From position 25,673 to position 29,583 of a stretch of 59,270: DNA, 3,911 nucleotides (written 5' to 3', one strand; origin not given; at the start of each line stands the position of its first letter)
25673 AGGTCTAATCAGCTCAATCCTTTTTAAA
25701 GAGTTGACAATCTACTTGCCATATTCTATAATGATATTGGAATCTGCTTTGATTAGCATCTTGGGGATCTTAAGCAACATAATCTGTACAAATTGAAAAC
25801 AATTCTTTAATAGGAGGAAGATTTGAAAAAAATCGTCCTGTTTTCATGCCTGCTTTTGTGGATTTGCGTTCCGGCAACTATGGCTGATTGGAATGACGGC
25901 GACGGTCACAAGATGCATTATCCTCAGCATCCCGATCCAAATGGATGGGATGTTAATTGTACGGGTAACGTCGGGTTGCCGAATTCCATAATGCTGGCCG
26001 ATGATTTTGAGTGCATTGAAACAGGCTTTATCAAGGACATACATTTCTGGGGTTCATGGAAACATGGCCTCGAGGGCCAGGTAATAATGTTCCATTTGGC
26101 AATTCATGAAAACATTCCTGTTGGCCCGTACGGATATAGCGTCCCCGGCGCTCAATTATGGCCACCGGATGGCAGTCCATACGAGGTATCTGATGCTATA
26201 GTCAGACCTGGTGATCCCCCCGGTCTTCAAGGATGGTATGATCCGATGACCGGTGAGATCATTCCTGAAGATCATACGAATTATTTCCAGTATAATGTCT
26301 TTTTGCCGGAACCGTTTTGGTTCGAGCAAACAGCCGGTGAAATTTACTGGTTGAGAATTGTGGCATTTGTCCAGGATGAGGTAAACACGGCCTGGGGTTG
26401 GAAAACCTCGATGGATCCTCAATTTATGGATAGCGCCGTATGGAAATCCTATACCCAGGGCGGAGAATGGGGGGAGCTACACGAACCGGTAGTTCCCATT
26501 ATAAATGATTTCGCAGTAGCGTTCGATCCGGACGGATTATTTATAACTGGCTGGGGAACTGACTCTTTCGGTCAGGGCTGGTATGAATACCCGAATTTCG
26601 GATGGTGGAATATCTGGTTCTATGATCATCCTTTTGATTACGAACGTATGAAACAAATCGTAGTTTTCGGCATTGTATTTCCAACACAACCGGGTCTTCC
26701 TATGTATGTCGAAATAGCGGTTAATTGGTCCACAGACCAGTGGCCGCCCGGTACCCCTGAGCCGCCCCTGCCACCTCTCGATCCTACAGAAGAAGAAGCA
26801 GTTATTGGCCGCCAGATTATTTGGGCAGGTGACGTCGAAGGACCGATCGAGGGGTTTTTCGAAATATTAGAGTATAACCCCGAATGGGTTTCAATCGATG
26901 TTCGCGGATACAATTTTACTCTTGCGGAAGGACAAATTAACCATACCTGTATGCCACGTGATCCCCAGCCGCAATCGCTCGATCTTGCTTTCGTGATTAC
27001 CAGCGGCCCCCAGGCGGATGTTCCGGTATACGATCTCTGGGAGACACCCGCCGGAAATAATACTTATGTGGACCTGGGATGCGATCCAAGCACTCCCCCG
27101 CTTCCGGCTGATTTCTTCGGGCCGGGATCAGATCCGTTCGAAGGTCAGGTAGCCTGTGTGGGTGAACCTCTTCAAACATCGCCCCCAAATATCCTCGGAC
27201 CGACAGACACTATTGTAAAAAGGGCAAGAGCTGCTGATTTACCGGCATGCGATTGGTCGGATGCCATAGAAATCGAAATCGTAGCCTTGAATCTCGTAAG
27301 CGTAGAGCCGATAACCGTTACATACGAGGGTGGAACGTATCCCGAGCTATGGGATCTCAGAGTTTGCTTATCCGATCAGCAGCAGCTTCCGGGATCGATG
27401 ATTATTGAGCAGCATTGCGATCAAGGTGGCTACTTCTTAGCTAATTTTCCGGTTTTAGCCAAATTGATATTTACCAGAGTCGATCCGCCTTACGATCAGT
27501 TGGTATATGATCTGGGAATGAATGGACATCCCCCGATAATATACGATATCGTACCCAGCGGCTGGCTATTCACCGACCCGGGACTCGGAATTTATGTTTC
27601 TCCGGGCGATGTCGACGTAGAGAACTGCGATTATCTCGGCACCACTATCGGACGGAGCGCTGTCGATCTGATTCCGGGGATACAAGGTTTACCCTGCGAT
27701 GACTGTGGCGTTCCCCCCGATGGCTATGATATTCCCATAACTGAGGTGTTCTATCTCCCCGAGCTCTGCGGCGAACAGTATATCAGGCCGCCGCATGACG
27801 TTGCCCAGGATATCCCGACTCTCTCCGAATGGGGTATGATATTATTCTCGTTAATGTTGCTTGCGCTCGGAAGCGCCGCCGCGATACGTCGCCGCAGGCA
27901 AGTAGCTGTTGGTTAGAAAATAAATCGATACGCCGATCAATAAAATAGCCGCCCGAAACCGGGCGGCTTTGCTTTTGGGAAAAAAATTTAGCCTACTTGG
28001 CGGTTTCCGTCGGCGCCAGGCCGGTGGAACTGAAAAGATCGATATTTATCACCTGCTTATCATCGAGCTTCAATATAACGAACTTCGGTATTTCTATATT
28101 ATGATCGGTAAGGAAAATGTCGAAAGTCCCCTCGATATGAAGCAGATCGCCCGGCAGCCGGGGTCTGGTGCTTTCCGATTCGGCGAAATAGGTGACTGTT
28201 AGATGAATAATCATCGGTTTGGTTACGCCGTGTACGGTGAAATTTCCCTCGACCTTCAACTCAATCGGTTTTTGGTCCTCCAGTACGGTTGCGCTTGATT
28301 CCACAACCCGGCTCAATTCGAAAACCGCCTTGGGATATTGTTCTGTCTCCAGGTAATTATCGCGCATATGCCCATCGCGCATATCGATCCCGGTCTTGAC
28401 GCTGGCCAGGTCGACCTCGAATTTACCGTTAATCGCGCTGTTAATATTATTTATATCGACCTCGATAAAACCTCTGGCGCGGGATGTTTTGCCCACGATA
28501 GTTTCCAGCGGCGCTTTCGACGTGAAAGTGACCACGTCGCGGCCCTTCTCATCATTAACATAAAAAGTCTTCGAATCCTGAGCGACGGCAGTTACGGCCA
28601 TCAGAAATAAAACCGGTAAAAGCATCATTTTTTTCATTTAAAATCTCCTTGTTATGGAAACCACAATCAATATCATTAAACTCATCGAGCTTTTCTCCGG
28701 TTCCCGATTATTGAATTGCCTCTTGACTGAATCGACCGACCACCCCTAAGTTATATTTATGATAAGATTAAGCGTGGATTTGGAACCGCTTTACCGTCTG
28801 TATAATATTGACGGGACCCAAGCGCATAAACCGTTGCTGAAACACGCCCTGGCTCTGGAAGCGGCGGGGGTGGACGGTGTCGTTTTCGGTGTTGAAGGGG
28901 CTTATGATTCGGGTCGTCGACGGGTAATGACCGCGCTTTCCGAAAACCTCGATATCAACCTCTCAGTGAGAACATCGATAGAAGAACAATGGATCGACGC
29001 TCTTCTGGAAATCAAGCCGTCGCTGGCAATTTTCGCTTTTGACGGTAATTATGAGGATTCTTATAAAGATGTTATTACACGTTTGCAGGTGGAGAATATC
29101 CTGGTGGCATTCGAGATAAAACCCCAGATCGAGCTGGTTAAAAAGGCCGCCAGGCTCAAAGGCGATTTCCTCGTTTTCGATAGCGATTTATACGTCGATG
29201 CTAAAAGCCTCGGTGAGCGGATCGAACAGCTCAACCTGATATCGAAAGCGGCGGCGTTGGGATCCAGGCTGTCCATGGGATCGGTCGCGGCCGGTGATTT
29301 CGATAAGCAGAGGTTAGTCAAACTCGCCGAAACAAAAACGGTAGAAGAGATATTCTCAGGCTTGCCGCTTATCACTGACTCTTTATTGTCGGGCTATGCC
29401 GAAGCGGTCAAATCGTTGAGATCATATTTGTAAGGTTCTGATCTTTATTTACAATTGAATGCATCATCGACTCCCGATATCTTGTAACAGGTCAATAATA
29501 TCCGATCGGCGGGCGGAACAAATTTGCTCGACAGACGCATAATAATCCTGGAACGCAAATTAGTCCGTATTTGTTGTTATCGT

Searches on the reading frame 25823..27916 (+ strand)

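Call 9: search_protein_families(library=pfam, proteins=[window:25823-27916:+], max_evalue=0.01)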
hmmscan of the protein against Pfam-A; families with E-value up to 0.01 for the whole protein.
window:25823-27916:+ (697 aa): 2 families
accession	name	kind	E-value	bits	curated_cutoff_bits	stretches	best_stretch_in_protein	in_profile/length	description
PF25470.1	DUF7901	-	1e-46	159.9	24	1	31-231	1-201/205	Domain of unknown function (DUF7901)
PF18203.6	IPTL-CTERM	-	2.5e-05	24.5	20.8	1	664-692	3-28/28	IPTL-CTERM motif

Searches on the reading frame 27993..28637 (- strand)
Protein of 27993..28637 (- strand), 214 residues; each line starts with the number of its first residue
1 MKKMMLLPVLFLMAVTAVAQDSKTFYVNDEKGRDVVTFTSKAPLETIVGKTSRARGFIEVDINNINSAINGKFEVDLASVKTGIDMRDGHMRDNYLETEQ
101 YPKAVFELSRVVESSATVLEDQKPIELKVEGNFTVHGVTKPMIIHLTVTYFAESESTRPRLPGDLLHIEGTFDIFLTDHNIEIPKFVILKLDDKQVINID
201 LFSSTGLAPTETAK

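Call 75: search_protein_families(library=pfam, proteins=[window:27993-28637:-], max_evalue=0.001)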
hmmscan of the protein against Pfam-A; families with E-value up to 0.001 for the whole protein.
window:27993-28637:- (214 aa): 1 family
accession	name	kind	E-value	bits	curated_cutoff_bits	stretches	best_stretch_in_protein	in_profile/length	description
PF04264.18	YceI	-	4.5e-22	79.5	23.7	1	36-200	10-147/150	YceI-like domain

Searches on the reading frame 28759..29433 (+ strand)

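Call 75: search_protein_families(library=pfam, proteins=[window:28759-29433:+], max_evalue=0.001)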
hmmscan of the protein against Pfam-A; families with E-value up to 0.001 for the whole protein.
window:28759-29433:+ (224 aa): 1 family
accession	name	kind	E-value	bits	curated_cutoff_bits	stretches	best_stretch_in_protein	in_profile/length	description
PF03740.19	PdxJ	-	5.1e-16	58.9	24.5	1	4-222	2-232/234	Pyridoxal phosphate biosynthesis protein PdxJ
